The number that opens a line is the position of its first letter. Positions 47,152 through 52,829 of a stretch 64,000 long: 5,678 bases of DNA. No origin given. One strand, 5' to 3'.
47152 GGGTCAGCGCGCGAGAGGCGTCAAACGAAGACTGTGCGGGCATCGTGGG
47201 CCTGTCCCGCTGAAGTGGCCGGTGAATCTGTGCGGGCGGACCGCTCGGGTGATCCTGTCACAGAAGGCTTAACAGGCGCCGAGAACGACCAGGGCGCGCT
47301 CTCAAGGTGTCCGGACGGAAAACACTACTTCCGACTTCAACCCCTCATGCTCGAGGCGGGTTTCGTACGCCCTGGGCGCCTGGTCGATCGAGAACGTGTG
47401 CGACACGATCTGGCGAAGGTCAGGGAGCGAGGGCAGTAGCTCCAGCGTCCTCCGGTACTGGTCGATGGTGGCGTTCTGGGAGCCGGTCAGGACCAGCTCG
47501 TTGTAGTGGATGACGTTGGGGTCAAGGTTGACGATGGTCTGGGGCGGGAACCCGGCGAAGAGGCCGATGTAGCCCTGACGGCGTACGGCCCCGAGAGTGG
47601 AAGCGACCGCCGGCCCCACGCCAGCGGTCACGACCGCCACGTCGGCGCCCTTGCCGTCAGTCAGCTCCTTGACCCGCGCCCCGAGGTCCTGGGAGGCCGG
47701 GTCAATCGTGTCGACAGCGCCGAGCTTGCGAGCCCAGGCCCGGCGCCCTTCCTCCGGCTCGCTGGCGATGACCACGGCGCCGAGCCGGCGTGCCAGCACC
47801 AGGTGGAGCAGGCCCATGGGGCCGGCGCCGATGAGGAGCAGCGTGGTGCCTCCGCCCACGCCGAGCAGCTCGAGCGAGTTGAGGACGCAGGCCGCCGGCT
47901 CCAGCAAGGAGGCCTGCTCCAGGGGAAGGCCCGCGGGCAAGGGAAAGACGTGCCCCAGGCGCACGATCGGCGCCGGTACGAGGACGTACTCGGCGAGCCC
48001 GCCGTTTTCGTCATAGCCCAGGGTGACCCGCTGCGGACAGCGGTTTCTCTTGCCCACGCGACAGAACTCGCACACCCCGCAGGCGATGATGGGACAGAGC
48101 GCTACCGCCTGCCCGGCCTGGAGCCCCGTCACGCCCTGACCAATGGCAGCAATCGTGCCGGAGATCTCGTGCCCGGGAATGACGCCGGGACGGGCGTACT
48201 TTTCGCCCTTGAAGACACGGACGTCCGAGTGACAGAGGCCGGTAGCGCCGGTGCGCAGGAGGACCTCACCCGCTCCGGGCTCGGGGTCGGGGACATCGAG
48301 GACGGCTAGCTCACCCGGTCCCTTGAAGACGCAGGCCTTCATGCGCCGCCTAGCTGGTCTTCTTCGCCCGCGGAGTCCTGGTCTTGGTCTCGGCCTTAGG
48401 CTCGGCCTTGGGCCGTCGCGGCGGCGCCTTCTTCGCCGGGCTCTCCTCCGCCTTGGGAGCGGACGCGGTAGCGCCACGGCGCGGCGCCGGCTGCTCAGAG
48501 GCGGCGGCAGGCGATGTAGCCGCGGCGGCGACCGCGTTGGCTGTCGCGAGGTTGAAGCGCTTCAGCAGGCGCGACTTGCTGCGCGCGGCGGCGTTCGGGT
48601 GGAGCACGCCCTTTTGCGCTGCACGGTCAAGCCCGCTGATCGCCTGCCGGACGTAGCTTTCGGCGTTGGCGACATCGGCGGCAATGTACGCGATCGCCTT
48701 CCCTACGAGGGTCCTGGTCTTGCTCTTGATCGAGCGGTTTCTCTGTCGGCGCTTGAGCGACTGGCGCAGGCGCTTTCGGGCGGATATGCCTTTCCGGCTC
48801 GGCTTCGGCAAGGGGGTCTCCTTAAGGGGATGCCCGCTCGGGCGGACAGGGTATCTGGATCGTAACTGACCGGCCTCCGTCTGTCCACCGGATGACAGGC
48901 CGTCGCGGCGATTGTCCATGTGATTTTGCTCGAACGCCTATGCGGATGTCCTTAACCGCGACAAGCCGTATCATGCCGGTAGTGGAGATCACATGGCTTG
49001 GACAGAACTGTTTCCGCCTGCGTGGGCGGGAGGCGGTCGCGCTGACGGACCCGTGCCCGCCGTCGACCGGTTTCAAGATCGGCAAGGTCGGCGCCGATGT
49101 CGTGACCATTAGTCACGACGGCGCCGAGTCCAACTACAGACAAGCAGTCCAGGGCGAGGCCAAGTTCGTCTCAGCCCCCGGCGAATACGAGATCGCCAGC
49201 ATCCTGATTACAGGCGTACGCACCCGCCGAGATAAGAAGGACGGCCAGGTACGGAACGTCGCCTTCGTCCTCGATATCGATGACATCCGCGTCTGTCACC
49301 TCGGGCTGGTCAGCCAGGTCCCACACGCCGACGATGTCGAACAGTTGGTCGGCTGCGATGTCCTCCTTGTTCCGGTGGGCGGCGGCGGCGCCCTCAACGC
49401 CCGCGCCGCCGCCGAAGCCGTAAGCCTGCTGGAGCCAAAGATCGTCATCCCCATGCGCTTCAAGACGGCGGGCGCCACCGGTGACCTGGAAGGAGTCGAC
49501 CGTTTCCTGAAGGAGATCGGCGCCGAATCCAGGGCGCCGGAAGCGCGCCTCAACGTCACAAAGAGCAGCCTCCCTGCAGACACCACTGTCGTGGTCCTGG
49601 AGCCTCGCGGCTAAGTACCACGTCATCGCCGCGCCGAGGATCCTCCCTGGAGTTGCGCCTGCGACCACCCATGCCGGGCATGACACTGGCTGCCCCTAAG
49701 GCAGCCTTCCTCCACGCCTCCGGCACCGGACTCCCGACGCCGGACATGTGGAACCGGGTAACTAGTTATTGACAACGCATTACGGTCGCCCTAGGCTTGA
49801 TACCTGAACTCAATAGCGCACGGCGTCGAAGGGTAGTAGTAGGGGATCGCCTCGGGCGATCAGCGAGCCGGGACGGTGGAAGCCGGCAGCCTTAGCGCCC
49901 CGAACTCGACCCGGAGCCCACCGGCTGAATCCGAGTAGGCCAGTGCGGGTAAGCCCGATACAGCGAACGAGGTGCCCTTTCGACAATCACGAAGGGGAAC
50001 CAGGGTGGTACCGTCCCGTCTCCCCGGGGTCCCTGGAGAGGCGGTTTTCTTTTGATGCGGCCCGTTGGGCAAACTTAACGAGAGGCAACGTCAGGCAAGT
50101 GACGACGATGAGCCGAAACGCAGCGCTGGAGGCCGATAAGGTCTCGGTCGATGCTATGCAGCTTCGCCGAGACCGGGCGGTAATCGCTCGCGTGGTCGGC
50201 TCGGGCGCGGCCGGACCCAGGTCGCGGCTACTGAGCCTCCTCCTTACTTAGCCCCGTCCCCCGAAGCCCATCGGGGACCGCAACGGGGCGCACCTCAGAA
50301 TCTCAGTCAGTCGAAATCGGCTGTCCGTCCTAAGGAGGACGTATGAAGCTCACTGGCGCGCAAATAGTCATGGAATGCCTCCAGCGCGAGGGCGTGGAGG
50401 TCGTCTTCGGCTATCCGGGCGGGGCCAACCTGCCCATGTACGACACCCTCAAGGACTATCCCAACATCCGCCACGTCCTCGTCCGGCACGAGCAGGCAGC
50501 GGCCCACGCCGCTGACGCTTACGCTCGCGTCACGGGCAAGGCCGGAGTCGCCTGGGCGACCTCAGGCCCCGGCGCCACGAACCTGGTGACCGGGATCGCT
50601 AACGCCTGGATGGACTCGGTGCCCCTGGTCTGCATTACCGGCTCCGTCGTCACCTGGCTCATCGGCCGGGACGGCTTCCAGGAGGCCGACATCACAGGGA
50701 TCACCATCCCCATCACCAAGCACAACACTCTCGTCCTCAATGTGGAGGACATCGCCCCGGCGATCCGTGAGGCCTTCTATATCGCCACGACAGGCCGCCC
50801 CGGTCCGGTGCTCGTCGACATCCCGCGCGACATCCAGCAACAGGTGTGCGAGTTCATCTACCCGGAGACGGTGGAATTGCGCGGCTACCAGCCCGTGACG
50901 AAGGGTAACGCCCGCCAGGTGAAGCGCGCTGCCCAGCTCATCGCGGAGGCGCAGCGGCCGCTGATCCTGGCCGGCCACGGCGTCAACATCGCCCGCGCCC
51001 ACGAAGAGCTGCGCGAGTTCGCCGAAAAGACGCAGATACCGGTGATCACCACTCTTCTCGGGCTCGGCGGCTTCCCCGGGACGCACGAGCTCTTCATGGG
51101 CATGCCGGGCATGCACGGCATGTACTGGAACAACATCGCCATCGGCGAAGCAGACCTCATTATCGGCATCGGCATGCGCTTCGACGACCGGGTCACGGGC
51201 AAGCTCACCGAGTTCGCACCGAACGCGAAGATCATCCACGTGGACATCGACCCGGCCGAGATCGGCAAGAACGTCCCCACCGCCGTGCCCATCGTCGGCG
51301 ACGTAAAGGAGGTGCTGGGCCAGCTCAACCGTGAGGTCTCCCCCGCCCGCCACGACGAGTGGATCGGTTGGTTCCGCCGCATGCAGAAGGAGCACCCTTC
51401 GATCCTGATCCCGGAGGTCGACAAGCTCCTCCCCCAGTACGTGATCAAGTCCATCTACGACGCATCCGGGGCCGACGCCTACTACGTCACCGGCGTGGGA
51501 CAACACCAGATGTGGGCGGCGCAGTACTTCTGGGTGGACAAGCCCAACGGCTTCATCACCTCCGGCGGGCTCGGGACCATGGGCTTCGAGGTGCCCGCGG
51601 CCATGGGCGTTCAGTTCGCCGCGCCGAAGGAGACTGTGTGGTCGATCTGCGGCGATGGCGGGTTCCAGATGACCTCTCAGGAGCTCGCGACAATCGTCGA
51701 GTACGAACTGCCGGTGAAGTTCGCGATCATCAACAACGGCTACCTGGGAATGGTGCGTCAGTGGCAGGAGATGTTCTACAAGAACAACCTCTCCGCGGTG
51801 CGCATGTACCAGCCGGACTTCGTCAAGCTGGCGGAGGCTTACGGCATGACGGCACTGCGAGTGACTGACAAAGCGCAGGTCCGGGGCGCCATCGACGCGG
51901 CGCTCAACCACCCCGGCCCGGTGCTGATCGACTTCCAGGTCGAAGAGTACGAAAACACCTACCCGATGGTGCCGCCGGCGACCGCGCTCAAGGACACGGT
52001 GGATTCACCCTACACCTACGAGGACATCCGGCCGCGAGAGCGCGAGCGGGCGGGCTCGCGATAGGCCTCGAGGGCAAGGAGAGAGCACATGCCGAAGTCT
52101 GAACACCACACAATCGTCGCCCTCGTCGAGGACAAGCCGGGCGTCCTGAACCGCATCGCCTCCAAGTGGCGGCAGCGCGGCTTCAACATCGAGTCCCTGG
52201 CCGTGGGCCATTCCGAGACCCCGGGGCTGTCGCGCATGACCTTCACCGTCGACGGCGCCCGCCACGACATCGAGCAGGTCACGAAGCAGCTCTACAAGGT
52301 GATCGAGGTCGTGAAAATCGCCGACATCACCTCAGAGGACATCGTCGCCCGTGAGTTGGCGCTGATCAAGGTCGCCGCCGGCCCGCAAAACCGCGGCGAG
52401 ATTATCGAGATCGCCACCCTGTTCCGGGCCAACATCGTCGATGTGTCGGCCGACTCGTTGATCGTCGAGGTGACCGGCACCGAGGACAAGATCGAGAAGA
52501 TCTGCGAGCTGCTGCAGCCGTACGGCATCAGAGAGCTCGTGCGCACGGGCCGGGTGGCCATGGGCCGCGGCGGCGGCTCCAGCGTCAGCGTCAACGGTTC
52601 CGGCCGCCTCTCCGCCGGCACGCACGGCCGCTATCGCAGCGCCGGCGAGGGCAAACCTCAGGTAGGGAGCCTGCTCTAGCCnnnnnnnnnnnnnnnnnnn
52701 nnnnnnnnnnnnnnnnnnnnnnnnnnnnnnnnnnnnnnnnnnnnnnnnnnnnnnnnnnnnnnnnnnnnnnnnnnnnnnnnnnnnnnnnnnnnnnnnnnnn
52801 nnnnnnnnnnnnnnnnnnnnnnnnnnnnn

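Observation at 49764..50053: Candidate leucine T-box riboswitch upstream of ilvBN-leuA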

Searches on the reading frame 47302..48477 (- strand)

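Call 8: search_protein_families(library=pfam, proteins=[window:47302-48477:-])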
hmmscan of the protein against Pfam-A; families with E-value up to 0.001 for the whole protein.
window:47302-48477:- (391 aa): 3 families
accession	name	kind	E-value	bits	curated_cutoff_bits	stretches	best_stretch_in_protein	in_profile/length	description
PF08240.17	ADH_N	-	1.3e-26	93.3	23.5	1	68-169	1-96/104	Alcohol dehydrogenase GroES-like domain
PF00107.32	ADH_zinc_N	-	1.4e-20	74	31.8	1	220-348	1-127/129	Zinc-binding dehydrogenase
PF16912.11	Glu_dehyd_C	-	3.2e-09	37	34.9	1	212-374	33-201/211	Glucose dehydrogenase C-terminus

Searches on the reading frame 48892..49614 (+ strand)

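Call 8: search_protein_families(library=pfam, proteins=[window:48892-49614:+])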
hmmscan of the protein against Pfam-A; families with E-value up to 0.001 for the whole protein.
window:48892-49614:+ (240 aa): 1 family
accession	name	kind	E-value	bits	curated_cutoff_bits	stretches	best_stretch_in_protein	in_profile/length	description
PF13483.12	Lactamase_B_3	-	2.1e-37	129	24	1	32-188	1-159/160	Beta-lactamase superfamily domain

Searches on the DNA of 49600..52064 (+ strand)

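Call 3: search_rna_families(source=window, start=49600, end=50400, threshold=evalue, max_evalue=10, show_alignments=5)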
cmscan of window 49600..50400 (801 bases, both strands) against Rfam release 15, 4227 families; matches with E-value up to 10: 3.
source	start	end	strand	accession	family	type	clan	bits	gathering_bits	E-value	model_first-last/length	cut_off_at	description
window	49817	50037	+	RF00230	T-box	Cis-reg; leader;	-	72.3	93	1.3e-15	1-219/219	no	T-box leader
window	49999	50056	+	RF00675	mir-145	Gene; miRNA;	-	15.6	50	1.6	1-86/86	no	mir-145 microRNA precursor family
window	49600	49690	-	RF02532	MNV_3UTR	Cis-reg;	-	14.4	70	1.2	1-92/222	3'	Murine norovirus 3'UTR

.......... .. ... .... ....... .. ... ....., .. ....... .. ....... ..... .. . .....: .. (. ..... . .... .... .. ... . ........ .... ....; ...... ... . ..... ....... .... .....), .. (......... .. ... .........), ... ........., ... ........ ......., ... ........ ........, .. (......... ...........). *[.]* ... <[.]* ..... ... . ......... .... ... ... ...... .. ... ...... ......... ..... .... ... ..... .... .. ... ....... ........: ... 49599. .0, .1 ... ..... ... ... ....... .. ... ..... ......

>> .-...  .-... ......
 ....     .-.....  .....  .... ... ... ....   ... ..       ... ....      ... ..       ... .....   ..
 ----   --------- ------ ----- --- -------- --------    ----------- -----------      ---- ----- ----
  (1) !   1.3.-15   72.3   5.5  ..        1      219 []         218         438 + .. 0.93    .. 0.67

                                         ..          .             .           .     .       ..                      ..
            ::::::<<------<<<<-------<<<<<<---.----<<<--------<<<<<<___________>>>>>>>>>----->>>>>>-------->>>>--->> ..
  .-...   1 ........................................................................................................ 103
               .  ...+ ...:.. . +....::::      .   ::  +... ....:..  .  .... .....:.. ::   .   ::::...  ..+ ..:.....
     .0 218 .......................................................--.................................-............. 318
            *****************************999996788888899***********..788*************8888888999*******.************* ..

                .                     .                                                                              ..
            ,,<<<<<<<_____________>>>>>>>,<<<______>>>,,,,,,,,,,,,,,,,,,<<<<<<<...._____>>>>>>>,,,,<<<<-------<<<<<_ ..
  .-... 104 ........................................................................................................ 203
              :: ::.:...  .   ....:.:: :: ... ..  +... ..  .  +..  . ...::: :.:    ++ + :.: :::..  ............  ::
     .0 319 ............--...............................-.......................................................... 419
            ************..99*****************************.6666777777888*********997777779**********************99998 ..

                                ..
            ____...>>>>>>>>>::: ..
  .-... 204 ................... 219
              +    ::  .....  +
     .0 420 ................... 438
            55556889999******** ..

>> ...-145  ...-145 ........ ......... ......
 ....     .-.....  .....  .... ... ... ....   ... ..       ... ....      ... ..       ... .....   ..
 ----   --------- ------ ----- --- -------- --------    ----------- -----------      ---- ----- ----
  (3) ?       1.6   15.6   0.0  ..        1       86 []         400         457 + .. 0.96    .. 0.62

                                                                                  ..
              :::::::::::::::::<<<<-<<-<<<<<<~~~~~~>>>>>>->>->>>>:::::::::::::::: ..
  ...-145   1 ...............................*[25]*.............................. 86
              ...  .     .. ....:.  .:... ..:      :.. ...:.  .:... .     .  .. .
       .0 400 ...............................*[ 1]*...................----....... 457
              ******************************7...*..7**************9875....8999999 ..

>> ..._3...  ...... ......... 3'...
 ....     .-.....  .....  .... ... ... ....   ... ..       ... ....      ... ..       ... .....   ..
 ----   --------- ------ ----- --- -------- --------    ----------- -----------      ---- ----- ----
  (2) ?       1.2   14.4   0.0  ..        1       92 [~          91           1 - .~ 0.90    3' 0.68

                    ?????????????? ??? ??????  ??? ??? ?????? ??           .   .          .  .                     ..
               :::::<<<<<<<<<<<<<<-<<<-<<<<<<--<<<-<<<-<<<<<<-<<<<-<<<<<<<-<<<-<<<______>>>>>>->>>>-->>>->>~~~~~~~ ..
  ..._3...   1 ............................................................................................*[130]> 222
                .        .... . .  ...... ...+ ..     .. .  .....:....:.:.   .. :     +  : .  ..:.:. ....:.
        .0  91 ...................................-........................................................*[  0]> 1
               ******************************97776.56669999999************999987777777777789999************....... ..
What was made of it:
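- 49817..50037 (+): T-box leader RNA (Stem I with K-turn, AG bulge AGCGA at 49862-49866, distal loop GGUG at about 49875-49878; Stem II region; Stem III; antiterminator). RF00230, 72.3 bits, E = 1.3e-15, model 1-219 of 219 (call 3).
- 49905..49907 (+): Specifier codon CUC (Leu), preceded by GAA (49902-49904) and followed by the purine G (49908). Its position in the specifier loop comes from the cmscan alignment (call 3).
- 50002..50034 (+): Antiterminator, carrying the T-box sequence and the UGGU bulge (50006-50009) that pairs with the tRNA 3' NCCA end. cmscan structure (call 3).
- On T-box leader (RF00230): GAA-CUC-G at 49902-49908 lies in the specifier loop of the cmscan alignment (call 3). 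AGCGA at 49862-49866 and GGUG at about 49875-49878 align to the model's AGAGA and GGUG (call 3).
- In DNA of this GC content (T-box match 0.67, call 3), roughly one frame in three stays open over 50 codons by chance (my calculation from base composition).
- Tried and rejected: It is rejected because cmscan finds only one T-box in 49600-50400 (call 3).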

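Call 45: search_rna_families(sources=[L011, L018, L021, L028, L032, L048, L066], threshold=evalue, max_evalue=0.01)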
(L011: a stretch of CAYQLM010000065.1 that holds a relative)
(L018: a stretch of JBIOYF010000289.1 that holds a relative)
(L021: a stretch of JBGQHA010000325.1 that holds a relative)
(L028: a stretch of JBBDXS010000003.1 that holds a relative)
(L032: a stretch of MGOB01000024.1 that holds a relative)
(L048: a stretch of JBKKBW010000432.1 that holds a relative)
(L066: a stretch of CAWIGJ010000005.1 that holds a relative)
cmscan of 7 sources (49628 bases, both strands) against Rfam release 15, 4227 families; matches with E-value up to 0.01: 0.
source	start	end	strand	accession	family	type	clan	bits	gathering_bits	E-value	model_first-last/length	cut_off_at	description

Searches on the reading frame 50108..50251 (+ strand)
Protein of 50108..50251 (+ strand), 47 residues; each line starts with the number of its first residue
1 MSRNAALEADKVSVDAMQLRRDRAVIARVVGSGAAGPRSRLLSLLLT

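Call 62: search_protein_families(library=ncbifam, proteins=[window:50108-50248:+], max_evalue=10)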
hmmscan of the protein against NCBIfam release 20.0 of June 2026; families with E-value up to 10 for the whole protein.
seq(47 aa): 0 families
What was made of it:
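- No protein family matches (call 62).
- Tried and rejected: The peptide has no match in NCBIfam leader-peptide families (call 62).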

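Call 63: find_encoding_contigs(protein=window:50108-50251:+, flank=3000, max_places=3)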
Protein window:50108-50251:+ (47 aa): no gene with exactly this product is on record in the collection.

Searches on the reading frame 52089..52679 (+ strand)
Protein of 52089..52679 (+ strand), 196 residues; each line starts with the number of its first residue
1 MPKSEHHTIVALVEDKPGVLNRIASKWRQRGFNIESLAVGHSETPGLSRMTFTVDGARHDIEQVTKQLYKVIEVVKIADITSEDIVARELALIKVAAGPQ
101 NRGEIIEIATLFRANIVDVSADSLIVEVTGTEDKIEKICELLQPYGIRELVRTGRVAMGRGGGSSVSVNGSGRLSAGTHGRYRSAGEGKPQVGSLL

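Call 8: search_protein_families(library=pfam, proteins=[window:52089-52679:+])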
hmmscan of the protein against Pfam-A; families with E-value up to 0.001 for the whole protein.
window:52089-52679:+ (196 aa): 5 families
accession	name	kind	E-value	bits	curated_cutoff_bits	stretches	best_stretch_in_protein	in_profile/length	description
PF10369.15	ALS_ss_C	-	4.1e-32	110.5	23.2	1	88-161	1-74/74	Small subunit of acetolactate synthase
PF22629.2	ACT_AHAS_ss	-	4e-21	75.4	27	1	12-76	4-67/67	AHAS small subunit-like ACT domain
PF13710.12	ACT_5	-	2.3e-14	53.4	27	1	16-77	2-62/62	ACT domain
PF01842.31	ACT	-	4.7e-11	42.7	27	1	7-72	1-65/66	ACT domain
PF13291.12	ACT_4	-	0.0009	20.3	27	0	8-76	8-77/80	ACT domain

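Call 64: find_encoding_contigs(protein=window:52089-52679:+, flank=3000, max_places=3)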
Protein window:52089-52679:+ (196 aa): no gene with exactly this product is on record in the collection.
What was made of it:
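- Tried and rejected: Exact-sequence look-ups of the leader peptide and of IlvN in the gene index returned nothing, so the source genome was not identified (calls 63, 64).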
